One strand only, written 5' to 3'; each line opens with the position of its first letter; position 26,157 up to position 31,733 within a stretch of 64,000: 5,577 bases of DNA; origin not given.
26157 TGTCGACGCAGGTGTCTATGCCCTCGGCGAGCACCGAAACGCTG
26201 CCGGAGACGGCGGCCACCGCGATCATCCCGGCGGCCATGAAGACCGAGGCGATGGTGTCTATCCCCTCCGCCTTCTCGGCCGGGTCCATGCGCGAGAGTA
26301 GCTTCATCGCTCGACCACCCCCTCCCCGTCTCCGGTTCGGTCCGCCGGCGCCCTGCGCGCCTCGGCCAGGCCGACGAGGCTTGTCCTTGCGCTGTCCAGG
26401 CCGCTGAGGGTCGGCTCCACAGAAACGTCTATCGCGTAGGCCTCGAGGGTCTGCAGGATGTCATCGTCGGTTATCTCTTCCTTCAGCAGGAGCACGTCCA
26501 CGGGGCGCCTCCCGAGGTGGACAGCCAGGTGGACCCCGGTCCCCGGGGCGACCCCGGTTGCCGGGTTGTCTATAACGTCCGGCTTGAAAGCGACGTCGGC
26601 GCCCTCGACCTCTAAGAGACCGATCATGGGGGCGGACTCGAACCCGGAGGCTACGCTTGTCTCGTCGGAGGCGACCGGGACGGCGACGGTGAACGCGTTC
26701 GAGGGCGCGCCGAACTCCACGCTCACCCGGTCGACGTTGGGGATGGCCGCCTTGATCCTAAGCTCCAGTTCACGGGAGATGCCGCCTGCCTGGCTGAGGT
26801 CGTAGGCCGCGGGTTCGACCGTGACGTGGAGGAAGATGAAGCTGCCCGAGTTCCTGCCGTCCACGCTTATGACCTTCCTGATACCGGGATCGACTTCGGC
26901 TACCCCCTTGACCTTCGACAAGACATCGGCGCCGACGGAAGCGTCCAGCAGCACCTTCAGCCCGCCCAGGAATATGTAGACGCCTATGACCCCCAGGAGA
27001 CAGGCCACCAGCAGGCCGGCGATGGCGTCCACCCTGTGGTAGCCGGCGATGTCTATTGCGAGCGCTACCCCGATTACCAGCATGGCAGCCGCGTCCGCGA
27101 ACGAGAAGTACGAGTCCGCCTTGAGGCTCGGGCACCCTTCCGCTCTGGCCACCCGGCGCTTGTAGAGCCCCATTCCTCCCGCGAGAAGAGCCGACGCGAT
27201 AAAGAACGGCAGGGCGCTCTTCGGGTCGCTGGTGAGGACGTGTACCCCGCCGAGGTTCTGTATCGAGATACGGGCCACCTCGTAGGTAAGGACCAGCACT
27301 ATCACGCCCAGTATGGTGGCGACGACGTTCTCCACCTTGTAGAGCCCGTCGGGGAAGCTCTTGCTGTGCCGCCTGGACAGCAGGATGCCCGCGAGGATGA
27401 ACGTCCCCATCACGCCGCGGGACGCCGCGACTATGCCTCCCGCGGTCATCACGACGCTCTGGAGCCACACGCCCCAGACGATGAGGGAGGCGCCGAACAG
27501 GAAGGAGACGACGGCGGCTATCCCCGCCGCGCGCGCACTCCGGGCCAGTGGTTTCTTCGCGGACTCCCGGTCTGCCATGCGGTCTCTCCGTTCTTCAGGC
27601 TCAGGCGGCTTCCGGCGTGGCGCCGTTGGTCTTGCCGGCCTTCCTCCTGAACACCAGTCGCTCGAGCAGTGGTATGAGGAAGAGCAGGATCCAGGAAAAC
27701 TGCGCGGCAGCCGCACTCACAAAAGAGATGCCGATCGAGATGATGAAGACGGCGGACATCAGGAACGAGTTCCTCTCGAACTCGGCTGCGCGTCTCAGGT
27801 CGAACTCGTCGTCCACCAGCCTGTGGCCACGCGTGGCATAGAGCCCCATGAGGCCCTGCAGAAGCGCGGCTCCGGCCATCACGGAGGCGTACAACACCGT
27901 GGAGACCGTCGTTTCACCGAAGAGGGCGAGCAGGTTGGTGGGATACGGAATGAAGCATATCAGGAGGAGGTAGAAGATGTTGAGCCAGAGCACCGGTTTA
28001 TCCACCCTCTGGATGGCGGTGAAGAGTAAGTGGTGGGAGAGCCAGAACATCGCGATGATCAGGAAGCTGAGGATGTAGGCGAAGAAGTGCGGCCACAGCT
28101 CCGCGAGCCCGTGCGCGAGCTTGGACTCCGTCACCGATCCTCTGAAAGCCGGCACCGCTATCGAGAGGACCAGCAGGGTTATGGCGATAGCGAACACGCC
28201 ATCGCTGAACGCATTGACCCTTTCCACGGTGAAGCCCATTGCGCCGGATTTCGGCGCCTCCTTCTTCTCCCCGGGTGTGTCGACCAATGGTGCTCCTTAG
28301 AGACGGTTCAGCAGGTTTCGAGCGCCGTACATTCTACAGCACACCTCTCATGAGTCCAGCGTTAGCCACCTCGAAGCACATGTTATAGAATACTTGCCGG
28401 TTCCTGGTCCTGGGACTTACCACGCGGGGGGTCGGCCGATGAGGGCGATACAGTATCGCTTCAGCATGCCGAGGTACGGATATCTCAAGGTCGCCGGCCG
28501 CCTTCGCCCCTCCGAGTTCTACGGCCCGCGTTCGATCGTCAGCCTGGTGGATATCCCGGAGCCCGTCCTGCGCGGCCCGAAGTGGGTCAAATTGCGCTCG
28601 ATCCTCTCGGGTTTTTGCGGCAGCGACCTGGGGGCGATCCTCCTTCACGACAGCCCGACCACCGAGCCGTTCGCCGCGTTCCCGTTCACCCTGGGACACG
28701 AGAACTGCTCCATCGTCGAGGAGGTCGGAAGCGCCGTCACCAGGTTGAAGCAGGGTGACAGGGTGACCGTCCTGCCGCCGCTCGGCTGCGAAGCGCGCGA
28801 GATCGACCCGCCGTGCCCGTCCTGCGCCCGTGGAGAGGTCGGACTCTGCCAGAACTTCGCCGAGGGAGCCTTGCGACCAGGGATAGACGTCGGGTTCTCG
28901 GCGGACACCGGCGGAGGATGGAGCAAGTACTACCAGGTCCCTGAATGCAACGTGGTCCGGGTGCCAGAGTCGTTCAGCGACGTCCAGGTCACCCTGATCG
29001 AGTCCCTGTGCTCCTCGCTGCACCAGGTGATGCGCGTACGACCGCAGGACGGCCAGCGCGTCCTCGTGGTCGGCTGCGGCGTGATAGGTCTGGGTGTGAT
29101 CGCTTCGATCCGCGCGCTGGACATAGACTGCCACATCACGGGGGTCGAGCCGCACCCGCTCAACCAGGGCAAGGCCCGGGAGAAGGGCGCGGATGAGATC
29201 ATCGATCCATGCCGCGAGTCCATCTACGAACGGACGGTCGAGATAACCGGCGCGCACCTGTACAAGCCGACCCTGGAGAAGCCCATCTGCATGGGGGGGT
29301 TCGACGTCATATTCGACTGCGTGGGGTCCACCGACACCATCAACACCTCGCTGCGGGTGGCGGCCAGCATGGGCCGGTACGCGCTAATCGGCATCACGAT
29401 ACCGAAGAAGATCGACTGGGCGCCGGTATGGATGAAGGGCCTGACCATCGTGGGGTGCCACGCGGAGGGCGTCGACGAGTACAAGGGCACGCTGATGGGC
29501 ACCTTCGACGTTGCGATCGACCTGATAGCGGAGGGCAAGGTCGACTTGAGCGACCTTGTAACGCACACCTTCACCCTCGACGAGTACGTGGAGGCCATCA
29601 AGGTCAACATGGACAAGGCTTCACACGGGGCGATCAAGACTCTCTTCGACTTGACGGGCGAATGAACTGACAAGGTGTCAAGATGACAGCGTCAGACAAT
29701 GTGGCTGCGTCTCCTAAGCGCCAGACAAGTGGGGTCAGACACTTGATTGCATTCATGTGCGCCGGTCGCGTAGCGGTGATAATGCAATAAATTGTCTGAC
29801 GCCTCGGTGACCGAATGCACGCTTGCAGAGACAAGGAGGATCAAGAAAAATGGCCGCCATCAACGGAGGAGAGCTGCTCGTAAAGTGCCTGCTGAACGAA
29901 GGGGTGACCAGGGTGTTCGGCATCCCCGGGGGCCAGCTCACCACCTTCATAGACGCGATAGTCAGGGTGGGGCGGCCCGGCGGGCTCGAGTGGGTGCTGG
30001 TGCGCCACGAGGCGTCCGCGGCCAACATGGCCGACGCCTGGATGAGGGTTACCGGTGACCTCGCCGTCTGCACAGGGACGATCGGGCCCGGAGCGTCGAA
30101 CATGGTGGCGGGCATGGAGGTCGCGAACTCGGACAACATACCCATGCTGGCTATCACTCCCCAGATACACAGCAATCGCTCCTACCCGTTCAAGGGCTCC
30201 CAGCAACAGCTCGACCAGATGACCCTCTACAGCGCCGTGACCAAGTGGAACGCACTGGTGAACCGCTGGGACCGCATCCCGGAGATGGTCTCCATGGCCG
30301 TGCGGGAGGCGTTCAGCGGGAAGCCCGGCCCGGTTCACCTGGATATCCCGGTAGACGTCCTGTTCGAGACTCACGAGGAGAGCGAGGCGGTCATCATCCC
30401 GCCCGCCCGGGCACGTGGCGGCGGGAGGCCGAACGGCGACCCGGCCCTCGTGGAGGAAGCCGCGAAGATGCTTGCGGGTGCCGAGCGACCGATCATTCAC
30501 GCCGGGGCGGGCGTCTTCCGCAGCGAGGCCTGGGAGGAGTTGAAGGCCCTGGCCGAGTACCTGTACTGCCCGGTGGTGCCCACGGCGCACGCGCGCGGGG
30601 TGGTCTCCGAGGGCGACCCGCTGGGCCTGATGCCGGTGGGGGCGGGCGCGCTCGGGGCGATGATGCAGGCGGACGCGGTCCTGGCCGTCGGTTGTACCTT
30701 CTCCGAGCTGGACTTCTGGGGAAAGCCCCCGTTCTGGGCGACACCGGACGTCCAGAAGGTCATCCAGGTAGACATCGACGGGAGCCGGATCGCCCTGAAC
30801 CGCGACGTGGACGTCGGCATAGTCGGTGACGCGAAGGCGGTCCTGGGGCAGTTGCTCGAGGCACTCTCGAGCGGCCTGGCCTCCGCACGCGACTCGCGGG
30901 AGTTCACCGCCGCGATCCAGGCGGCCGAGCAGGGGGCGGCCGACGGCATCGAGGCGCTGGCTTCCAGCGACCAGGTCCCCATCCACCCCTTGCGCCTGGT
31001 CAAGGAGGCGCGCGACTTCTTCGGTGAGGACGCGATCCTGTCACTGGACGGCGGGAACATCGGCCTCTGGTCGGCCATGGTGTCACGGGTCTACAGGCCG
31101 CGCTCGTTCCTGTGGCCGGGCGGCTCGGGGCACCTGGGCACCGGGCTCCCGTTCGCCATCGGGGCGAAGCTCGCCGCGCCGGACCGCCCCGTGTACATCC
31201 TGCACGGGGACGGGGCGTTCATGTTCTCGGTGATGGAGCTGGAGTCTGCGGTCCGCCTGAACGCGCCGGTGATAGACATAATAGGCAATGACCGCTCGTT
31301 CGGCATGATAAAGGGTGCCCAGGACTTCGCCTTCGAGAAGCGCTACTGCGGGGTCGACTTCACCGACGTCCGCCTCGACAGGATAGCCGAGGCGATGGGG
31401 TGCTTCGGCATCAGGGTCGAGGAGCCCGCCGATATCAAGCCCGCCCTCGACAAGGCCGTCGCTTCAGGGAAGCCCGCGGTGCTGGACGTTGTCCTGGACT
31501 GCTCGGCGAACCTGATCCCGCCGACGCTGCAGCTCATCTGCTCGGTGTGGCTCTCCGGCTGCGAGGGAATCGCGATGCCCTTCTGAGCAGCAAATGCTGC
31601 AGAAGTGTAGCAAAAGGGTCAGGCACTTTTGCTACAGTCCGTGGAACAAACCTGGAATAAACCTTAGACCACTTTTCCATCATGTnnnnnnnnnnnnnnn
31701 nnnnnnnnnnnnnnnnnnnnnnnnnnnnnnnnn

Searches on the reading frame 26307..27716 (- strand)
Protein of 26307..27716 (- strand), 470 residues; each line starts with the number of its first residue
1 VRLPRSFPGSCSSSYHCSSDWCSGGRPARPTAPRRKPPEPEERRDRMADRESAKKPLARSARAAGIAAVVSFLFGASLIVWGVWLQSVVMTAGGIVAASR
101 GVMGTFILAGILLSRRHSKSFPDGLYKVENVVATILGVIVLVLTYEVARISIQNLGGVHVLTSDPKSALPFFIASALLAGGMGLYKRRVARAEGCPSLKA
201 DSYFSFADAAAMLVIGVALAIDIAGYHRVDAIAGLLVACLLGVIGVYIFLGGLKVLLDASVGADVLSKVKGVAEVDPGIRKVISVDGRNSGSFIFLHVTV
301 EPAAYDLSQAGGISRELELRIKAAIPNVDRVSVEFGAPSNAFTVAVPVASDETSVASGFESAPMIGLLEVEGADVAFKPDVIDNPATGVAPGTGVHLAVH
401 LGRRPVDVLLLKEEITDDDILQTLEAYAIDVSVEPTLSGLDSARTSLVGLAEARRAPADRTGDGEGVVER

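Call 67: search_protein_families(library=pfam, proteins=[window:26307-27716:-], max_evalue=0.001)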
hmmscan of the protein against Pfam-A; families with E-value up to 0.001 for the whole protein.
window:26307-27716:- (470 aa): 2 families
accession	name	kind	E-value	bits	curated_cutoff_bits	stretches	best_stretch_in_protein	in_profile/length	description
PF01545.26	Cation_efflux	-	1.7e-19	70.8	26.6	1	66-257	3-198/198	Cation efflux family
PF16916.11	ZT_dimer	-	0.00034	21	26.7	1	265-332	5-72/78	Dimerisation domain of Zinc Transporter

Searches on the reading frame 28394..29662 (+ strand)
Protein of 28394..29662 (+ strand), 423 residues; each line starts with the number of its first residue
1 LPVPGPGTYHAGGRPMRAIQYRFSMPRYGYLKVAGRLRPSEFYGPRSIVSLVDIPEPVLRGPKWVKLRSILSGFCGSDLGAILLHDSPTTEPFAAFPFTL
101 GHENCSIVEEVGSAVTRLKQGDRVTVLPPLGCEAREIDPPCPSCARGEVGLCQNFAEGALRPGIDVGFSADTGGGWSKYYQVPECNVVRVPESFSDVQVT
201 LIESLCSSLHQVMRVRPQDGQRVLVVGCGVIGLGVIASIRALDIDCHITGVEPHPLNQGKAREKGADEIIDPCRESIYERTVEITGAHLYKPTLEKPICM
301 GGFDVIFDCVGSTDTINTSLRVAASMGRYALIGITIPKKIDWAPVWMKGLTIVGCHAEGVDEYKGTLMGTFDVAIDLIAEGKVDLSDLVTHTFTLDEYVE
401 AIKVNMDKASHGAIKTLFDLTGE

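Call 67: search_protein_families(library=pfam, proteins=[window:28394-29662:+], max_evalue=0.001)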
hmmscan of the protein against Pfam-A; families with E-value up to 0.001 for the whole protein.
window:28394-29662:+ (423 aa): 4 families
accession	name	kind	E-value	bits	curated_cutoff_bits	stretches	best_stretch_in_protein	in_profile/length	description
PF08240.17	ADH_N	-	1.1e-17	64.6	23.5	1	61-192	1-104/104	Alcohol dehydrogenase GroES-like domain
PF00107.32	ADH_zinc_N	-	5.5e-17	62.4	31.8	1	232-365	3-122/129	Zinc-binding dehydrogenase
PF13602.12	ADH_zinc_N_2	-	6.9e-08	33.9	27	1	285-409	15-127/134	Zinc-binding dehydrogenase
PF16912.11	Glu_dehyd_C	-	4.3e-06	26.8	34.9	1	299-407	96-203/211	Glucose dehydrogenase C-terminus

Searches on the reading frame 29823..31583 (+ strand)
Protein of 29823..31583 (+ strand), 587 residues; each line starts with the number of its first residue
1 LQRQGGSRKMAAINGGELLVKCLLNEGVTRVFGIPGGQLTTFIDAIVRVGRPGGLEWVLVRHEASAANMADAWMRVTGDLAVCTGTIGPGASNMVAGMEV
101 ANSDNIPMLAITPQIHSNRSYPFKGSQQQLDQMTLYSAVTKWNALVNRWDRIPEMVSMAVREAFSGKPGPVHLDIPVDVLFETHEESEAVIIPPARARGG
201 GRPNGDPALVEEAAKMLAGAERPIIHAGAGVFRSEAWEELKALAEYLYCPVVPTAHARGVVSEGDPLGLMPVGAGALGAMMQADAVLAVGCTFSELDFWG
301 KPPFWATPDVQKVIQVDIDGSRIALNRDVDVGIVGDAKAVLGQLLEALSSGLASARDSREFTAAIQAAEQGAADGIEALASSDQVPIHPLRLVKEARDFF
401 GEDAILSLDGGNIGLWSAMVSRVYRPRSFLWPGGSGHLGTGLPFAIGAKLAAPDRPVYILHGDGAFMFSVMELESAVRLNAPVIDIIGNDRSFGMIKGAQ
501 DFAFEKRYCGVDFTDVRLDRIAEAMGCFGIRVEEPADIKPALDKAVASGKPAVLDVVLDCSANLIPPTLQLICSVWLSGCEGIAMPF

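Call 23: search_protein_families(library=pfam, proteins=[window:29823-31583:+], max_evalue=0.001)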
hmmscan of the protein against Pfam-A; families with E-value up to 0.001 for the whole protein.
window:29823-31583:+ (587 aa): 3 families
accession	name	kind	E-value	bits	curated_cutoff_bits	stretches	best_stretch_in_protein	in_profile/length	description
PF02775.26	TPP_enzyme_C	-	2.2e-41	141.6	21.9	1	409-556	1-151/151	Thiamine pyrophosphate enzyme, C-terminal TPP binding domain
PF00205.28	TPP_enzyme_M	-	4.4e-33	114.3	30.4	1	210-344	1-137/137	Thiamine pyrophosphate enzyme, central domain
PF02776.23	TPP_enzyme_N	-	1.7e-30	105.7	26.8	1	14-134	2-118/119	Thiamine pyrophosphate enzyme, N-terminal TPP binding domain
